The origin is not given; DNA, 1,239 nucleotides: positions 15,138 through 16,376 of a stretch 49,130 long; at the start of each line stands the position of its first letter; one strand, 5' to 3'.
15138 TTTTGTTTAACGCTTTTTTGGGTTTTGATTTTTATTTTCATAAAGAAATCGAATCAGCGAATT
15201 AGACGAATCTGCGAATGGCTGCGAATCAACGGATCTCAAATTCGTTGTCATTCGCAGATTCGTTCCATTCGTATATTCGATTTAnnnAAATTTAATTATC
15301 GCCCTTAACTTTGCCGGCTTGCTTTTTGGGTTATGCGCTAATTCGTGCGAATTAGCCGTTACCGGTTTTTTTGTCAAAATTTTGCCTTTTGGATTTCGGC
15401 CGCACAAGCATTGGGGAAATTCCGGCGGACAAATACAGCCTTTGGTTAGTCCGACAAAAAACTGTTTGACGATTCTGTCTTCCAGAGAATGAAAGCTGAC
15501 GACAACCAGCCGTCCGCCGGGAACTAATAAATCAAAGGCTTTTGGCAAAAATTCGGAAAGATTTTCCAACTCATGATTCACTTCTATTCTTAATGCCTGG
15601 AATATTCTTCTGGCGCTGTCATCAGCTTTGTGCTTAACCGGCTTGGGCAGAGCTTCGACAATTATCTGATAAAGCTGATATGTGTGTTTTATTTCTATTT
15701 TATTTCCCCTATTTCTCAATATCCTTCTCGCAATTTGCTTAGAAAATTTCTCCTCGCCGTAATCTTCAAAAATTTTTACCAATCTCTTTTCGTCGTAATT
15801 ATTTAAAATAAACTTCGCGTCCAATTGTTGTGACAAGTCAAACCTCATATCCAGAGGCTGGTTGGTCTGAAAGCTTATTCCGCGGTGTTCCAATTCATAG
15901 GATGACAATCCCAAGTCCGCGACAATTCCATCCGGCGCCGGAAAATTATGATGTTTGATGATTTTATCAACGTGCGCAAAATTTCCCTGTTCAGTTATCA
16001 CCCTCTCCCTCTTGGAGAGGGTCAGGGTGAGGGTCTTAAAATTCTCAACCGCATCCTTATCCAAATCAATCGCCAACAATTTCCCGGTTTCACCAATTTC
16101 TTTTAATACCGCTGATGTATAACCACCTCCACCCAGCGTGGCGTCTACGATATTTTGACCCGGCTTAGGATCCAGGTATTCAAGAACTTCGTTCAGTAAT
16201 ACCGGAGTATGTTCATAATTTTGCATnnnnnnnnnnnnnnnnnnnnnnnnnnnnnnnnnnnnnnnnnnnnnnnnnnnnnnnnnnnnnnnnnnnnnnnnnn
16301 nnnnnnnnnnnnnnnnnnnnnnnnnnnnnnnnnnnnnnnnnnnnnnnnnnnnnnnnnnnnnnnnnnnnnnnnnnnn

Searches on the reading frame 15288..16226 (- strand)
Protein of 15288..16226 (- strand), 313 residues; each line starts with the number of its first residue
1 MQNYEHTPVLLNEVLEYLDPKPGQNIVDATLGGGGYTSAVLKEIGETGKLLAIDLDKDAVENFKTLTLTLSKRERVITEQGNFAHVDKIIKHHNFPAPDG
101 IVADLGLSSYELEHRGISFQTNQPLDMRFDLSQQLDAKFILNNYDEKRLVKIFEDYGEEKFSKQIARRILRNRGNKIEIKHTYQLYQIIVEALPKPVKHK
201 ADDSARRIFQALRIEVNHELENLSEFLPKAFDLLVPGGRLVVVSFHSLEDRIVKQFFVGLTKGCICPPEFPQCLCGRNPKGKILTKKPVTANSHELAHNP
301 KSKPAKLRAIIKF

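Call 40: search_protein_families(library=pfam, proteins=[window:15288-16226:-])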
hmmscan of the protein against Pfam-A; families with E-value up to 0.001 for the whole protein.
window:15288-16226:- (313 aa): 3 families
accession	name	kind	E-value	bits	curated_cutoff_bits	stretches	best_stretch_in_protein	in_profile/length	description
PF01795.25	Methyltransf_5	-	7e-98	328.3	27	1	4-311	2-307/309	MraW methylase family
PF01728.25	FtsJ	-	0.00013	22.4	24.1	0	13-107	11-101/181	FtsJ-like methyltransferase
PF01209.24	Ubie_methyltran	-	0.00094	19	20.1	0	17-61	42-86/233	ubiE/COQ5 methyltransferase family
